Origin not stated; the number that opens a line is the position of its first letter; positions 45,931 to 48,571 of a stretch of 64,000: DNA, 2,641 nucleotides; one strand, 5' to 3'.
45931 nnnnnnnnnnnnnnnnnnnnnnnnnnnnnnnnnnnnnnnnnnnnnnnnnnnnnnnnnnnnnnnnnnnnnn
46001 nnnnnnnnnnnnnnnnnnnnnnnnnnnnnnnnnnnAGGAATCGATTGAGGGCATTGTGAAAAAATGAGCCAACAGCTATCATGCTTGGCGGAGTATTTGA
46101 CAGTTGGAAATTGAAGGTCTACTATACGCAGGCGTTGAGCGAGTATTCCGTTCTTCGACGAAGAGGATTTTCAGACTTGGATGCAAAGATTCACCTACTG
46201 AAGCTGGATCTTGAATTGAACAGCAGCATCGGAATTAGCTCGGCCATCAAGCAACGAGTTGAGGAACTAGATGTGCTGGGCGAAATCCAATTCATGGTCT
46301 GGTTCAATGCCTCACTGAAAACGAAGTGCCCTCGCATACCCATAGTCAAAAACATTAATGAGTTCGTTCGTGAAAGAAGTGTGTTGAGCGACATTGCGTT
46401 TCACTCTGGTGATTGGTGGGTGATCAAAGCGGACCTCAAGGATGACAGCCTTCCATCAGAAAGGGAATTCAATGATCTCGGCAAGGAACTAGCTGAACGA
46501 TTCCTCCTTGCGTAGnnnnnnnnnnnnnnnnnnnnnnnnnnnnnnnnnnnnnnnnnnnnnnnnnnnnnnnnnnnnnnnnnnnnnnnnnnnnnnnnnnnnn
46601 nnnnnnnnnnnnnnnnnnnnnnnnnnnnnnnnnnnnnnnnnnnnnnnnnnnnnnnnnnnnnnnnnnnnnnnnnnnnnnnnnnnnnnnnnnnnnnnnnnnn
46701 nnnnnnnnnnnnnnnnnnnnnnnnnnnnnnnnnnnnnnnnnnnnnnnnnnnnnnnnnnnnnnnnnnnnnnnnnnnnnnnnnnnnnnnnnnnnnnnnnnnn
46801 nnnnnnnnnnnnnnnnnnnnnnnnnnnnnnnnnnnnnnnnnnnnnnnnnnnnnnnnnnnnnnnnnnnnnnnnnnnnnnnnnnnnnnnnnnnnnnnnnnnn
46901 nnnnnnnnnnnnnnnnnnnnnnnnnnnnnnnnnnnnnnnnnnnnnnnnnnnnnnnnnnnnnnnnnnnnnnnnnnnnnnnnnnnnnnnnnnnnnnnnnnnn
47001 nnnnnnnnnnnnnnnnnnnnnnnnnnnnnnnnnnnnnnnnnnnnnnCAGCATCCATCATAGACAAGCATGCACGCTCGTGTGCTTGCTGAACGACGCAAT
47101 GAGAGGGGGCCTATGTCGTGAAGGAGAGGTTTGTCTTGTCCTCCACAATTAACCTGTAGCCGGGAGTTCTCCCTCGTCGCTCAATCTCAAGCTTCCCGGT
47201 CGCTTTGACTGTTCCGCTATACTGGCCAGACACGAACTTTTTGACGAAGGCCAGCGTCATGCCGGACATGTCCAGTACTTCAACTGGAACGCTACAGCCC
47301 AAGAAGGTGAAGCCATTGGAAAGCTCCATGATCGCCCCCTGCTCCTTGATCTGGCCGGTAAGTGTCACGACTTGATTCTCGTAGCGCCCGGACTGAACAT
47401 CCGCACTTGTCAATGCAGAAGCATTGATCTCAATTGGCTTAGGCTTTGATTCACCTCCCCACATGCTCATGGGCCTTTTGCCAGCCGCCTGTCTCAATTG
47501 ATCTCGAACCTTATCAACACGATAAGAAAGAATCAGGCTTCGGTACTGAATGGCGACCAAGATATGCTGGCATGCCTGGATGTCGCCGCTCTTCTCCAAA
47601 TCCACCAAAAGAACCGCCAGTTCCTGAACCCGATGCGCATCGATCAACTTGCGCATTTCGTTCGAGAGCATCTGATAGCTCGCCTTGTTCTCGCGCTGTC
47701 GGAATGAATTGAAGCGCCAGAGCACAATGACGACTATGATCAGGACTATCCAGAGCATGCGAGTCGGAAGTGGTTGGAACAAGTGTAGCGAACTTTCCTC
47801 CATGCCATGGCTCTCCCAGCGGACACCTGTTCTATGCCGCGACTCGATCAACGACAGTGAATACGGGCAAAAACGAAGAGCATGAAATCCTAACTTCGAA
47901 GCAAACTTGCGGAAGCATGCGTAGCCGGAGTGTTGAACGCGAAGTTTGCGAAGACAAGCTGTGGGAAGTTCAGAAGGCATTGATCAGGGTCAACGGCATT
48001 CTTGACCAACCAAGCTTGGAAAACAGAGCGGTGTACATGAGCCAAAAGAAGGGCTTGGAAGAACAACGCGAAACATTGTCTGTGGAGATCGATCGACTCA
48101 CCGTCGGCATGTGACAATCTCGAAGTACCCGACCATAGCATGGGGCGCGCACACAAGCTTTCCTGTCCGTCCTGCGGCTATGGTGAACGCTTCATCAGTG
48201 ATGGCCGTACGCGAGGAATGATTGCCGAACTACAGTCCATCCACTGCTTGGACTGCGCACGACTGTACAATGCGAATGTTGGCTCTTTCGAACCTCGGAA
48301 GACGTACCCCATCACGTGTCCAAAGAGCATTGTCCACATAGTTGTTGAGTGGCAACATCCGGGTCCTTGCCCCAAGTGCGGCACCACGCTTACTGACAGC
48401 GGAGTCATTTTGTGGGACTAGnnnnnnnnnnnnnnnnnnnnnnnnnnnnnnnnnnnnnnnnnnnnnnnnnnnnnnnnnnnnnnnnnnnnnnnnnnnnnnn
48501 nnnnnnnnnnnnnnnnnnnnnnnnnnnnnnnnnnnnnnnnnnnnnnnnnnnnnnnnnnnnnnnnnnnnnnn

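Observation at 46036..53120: Composite accessory/defence-type island spanning from the nrdA stop to the glutaryl-CoA dehydrogenase gene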

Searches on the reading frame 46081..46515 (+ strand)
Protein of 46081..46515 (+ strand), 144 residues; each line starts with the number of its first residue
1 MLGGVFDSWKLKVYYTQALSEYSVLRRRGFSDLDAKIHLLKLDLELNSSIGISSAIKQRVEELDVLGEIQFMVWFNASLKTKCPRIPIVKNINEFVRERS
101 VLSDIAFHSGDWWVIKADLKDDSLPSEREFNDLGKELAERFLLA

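Call 3: search_protein_families(library=pfam, proteins=[window:46081-46515:+], max_evalue=0.1)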
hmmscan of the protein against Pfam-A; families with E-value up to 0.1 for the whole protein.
window:46081-46515:+ (144 aa): 1 family
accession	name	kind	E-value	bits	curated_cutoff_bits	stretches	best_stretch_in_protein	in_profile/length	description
PF18135.7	Type_ISP_C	-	0.066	12.7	25.9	1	74-95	208-229/342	Type ISP C-terminal specificity domain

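Call 16: search_protein_families(library=padloc, proteins=[window:46081-46515:+], max_evalue=0.1)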
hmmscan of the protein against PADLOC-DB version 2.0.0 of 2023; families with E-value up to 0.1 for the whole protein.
window:46081-46515:+ (144 aa): 5 families
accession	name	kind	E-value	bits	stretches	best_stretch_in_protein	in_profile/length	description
PDLC02955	RT_X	-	0.00044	17.7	1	92-121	68-97/272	-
PDLC02956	RT_XIII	-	0.0056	13.7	1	85-121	181-217/469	-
PDLC02961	RT-TIR_XII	-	0.015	12.2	1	90-121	85-116/475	single gene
PDLC02962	RT-TIR_XII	-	0.018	11.9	1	90-121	83-114/478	single gene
PDLC02946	RT_III-A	-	0.026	11.7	1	85-121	98-134/330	-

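Call 17: search_protein_families(library=ncbifam, proteins=[window:46081-46515:+], max_evalue=0.1)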
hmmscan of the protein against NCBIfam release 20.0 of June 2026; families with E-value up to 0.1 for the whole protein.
window:46081-46515:+ (144 aa): 0 families

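Call 28: search_protein_families(library=phrogs, proteins=[window:46081-46515:+], max_evalue=0.05)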
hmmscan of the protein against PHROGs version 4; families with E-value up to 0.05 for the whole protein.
window:46081-46515:+ (144 aa): 0 families

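Call 54: predict_structure(protein=window:46081-46515:+)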
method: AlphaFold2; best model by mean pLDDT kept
length: 144 residues; sequences in the alignment: 1
mean_pLDDT: 45.6   pTM: 0.41
mean pLDDT of the five models: 45.6, 43.4, 41.5, 40.1, 38.4
residues with pLDDT >= 90: 0; 70-90: 0; 50-70: 42; < 50: 102
segments of 3 or more residues with pLDDT < 50: 1-20, 42-56, 65-73, 75-97, 99-112, 116-125, 140-144
pLDDT, mean of each block of 10 residues (from residue 1): 33 40 61 57 44 47 45 40 34 47 46 47 47 53 39
secondary structure, 60 per line:
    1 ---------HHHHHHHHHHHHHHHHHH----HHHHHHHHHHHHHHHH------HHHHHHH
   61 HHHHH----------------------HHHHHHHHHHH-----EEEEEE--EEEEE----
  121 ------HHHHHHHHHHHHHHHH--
elements in order: H10-27 H32-47 H54-65 H88-98 E104-109 E112-116 H127-142

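Call 55: search_protein_representatives(protein=window:46081-46515:+)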
Query: 144 residues. Proteins with E-value up to 0.001 (for the whole library): 7; up to 1e-10: 5; up to 1e-30: 1. The best 7 are listed.
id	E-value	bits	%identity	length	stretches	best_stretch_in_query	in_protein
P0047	9.5e-54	197.5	69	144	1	1-144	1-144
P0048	2.9e-20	89.0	36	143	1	11-141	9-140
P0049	9.8e-14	67.8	30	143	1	11-141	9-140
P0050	1.7e-11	60.5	36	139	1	8-129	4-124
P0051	9.7e-11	58.1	31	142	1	8-141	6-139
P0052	4.2e-10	56.0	43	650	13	94-118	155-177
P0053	6.5e-06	42.5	28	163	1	11-143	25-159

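Call 60: search_solved_structures(query=A4, max_evalue=1)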
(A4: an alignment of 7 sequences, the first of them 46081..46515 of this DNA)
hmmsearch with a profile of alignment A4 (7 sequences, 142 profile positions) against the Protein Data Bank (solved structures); distinct sequences matched with E-value up to 1: 12.
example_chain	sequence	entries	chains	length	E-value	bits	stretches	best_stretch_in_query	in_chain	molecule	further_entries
6z2i_A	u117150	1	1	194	4.5e-05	26.4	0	100-120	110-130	de novo designed TIM barrel DeNovoTIM6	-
7osv_A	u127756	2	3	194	0.00026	24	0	100-120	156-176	DeNovoTIM6-SB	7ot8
6yqx_A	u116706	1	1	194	0.00066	22.7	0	100-122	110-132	de novo designed TIM barrel DeNovoTIM13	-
7a8s_A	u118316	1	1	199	0.0013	21.7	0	93-119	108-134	sTIM11_h3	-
6yqy_A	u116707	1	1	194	0.0013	21.7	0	94-119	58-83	de novo designed TIM barrel sTIM11noCys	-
5bvl_A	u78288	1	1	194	0.0017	21.3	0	94-119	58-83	designed TIM barrel sTIM11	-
7p12_A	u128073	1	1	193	0.0035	20.3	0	100-121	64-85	DeNovoTIM13-SB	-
7osu_A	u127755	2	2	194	0.0093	18.9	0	94-119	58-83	sTIM11noCys-SB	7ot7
8r8n_A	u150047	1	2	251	0.031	17.3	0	95-119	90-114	HalluTIM2-2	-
8r8o_A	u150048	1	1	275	0.034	17.1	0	95-119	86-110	HalluTIM3-1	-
5vwe_A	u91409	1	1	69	0.91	12.5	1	68-128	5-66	FACT complex subunit SSRP1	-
9ylu_A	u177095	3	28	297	0.95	12.4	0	54-93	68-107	CbCash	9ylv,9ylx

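Call 67: find_encoding_contigs(protein=P0048, flank=6000, max_places=4)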
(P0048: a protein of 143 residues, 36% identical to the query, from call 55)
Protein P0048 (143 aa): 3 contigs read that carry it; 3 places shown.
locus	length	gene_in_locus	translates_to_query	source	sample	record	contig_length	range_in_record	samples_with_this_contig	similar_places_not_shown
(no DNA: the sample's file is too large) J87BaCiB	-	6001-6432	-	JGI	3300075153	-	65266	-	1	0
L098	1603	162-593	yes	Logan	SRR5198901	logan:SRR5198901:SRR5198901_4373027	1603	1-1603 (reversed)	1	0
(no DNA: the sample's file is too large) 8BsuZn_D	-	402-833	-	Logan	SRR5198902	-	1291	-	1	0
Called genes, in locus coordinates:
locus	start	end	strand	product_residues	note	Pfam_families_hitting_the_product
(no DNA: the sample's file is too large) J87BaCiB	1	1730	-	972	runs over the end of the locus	PF00111:Fer2, PF13085:Fer2_3 (weak), PF01799:Fer2_2, PF01315:Ald_Xan_dh_C, PF02738:MoCoBD_1, PF20256:MoCoBD_2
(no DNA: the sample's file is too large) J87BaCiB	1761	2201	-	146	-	PF09719:C_GCAxxG_C_C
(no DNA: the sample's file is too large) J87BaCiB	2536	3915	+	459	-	PF13102:Phage_int_SAM_5, PF00589:Phage_integrase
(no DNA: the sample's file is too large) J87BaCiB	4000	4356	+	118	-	PF12728:HTH_17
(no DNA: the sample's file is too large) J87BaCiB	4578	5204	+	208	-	-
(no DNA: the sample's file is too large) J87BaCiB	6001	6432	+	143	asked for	-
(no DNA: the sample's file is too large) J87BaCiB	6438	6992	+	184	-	-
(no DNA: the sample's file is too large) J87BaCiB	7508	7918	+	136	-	-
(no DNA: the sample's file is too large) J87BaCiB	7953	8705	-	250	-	-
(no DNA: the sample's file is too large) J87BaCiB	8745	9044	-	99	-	PF12728:HTH_17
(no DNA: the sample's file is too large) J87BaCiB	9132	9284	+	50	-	-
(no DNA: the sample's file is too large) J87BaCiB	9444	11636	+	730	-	PF00012:HSP70, PF06723:MreB_Mbl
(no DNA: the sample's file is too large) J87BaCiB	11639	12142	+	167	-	PF01476:LysM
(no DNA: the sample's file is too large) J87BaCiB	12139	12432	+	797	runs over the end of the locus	-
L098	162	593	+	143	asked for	-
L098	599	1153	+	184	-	-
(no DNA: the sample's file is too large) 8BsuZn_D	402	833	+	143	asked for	-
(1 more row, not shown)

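Call 70: find_encoding_contigs(protein=P0050, flank=8000, max_places=4)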
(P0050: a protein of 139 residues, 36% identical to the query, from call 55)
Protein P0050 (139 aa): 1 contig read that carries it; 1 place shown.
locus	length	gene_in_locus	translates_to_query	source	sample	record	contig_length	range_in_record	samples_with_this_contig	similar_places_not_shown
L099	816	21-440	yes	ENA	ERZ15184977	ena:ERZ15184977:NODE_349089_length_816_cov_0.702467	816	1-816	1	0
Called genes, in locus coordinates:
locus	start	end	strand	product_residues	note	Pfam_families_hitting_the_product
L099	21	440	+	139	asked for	-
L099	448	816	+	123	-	?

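Call 75: search_dna_similar(query=window:46081-46515:+, collection=plasmids, mode=protein, max_evalue=0.01, max_rows=10)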
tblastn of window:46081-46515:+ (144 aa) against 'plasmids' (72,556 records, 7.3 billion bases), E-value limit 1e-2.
No match.

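Call 76: search_dna_similar(query=window:46081-46515:+, collection=phages, mode=protein, max_evalue=0.01, max_rows=10)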
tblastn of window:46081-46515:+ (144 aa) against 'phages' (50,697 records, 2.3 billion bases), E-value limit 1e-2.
No match.

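Call 79: find_related_loci(query=A6, collection=viral_contigs, flank=8000)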
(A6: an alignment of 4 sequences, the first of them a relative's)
Query A6 (143 aa) in viral_contigs; peptide patterns used: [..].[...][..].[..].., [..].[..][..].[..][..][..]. (x = any residue, [..] = any of these).
24 stretches matched a pattern, but none encodes a relative of the query by tblastn (E <= 1e-3).

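Call 99: search_protein_families(library=pfam, proteins=[P0048, P0049, P0050, P0051, P0053, L098:599-1153:+, L099:448-816:+], max_evalue=0.1)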
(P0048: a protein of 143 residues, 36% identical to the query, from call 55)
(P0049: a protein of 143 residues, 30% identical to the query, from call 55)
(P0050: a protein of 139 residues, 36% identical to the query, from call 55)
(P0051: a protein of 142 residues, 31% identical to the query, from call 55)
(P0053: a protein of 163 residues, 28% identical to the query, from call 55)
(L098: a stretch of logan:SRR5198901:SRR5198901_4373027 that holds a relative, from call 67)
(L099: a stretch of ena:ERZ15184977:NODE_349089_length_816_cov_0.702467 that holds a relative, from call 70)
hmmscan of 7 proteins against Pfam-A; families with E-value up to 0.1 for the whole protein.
P0048 (143 aa): 0 families

P0049 (143 aa): 0 families

P0050 (139 aa): 0 families

P0051 (142 aa): 0 families

P0053 (163 aa): 0 families

L098:599-1153:+ (184 aa): 1 family
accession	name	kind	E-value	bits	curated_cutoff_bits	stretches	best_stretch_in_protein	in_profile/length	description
PF23967.1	DUF7295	-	0.067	13.9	27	0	8-60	37-89/121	Family of unknown function (DUF7295)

L099:448-816:+ (123 aa): 0 families

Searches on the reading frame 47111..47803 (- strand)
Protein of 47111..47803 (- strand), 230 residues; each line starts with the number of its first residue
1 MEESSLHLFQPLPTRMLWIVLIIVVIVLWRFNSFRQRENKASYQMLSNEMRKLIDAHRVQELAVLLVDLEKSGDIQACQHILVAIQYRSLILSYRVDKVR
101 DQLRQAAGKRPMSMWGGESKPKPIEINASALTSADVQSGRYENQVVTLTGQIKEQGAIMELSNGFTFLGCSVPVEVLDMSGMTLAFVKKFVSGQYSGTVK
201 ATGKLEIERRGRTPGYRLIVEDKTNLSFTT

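Call 28: search_protein_families(library=phrogs, proteins=[window:47111-47803:-], max_evalue=0.05)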
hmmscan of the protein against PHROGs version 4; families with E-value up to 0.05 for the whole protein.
window:47111-47803:- (230 aa): 1 family
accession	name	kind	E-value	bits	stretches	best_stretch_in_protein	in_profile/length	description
phrog_11195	-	unknown function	0.0045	17.4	1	19-60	26-69/122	-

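Call 74: find_homologous_proteins(query=window:47111-47803:-, max_evalue=0.01)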
Query window:47111-47803:- (230 aa): 1 proteins with E <= 0.01 among 350 candidates.
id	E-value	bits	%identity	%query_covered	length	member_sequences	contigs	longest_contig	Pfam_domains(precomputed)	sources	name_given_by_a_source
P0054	1.3e-134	464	100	93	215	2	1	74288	-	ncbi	-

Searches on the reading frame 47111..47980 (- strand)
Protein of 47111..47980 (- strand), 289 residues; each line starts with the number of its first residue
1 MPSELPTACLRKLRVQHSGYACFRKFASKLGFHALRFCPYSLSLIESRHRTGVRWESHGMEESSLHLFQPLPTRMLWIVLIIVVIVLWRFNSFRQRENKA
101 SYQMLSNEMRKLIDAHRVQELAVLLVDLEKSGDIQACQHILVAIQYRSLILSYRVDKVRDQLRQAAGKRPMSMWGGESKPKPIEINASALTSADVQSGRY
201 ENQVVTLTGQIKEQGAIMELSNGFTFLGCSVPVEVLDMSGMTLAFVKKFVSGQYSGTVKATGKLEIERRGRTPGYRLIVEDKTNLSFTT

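Call 3: search_protein_families(library=pfam, proteins=[window:47111-47980:-], max_evalue=0.1)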
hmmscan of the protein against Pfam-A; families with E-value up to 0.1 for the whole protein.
window:47111-47980:- (289 aa): 2 families
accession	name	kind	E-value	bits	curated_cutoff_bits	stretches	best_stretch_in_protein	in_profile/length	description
PF00558.24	Vpu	-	0.047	13.9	24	1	77-113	12-47/81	Vpu protein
PF06480.20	FtsH_ext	-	0.056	14.1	25.5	0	76-123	3-48/103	FtsH Extracellular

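Call 16: search_protein_families(library=padloc, proteins=[window:47111-47980:-], max_evalue=0.1)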
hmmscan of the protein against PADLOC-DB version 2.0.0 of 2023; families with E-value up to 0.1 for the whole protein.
window:47111-47980:- (289 aa): 0 families

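Call 17: search_protein_families(library=ncbifam, proteins=[window:47111-47980:-], max_evalue=0.1)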
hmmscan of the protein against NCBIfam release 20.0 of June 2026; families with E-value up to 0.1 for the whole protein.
window:47111-47980:- (289 aa): 0 families

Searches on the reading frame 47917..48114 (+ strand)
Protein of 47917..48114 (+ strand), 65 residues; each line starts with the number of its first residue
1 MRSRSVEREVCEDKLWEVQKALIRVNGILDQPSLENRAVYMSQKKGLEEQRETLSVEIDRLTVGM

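Call 28: search_protein_families(library=phrogs, proteins=[window:47917-48114:+], max_evalue=0.05)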
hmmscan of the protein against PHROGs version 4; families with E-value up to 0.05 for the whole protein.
window:47917-48114:+ (65 aa): 0 families

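Call 99: search_protein_families(library=pfam, proteins=[window:47917-48114:+], max_evalue=0.1)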
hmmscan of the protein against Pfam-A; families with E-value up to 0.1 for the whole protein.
window:47917-48114:+ (65 aa): 0 families

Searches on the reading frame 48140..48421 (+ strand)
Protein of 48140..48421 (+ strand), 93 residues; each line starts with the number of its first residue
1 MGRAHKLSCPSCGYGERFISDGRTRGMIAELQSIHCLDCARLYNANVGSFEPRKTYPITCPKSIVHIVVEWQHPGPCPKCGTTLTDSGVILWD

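Call 3: search_protein_families(library=pfam, proteins=[window:48140-48421:+], max_evalue=0.1)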
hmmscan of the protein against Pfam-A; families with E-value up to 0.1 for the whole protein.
window:48140-48421:+ (93 aa): 10 families
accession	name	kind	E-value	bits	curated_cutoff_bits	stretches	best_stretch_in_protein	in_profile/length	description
PF19335.5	HMBD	-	0.0011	19.3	23.6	1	60-85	4-26/28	Heavy metal binding domain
PF18551.6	TackOD1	-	0.0014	18.7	32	1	28-89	99-162/188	Thaumarchaeal output domain 1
PF25208.1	DUF7838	-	0.0034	17.7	28.5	1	2-39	2-39/55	Domain of unknown function (DUF7838)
PF23455.1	DUF7129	-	0.0047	17.1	30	0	72-88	25-41/45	Domain of unknown function (DUF7129)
PF24333.1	DUF7501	-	0.02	15.5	27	1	69-88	5-24/58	Family of unknown function (DUF7501)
PF14354.12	Lar_restr_allev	-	0.027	15.1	28.6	0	8-44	5-34/58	Restriction alleviation protein Lar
PF23548.1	Zn_ribbon_FGT1_2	-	0.045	13.8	27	0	76-85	22-31/35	FORGETTER1 second zinc ribbon domain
PF25207.1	DUF7837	-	0.062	13.7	27.8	0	74-90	5-21/47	Domain of unknown function (DUF7837)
PF21326.4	KDM6_GATAL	-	0.065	13.6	27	0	33-50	34-51/59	KDM6, GATA-like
PF24292.1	DUF7479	-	0.066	13.8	27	0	7-32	31-54/60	Domain of unknown function (DUF7479)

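Call 16: search_protein_families(library=padloc, proteins=[window:48140-48421:+], max_evalue=0.1)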
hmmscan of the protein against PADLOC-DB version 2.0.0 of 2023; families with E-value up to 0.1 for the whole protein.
window:48140-48421:+ (93 aa): 0 families

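Call 17: search_protein_families(library=ncbifam, proteins=[window:48140-48421:+], max_evalue=0.1)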
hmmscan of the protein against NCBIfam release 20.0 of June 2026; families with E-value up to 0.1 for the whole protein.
window:48140-48421:+ (93 aa): 5 families
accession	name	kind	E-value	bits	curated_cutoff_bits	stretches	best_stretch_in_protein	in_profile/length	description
NF033497.1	rubre_like_arch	subfamily_domain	6.9e-05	22.5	32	1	66-85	8-27/34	rubrerythrin-like domain-containing protein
NF047912.1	ECs_2282_CxxC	subfamily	0.0009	19.1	37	1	6-44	2-38/60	ECs_2282 family putative zinc-binding protein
TIGR03655.1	anti_R_Lar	subfamily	0.01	16.1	39.6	1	8-40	3-35/55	Lar family restriction alleviation protein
TIGR01384.1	TFS_arch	equivalog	0.018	15.7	64.75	0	5-43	60-97/101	transcription factor S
NF041913.1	HVO_2142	equivalog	0.027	14.3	90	0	74-89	11-26/48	HVO_2142 family zinc finger protein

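Call 28: search_protein_families(library=phrogs, proteins=[window:48140-48421:+], max_evalue=0.05)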
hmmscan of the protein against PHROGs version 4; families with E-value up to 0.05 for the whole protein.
window:48140-48421:+ (93 aa): 1 family
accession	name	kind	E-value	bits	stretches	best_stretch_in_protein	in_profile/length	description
phrog_5602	-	unknown function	0.0057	17.3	0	6-40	18-49/60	-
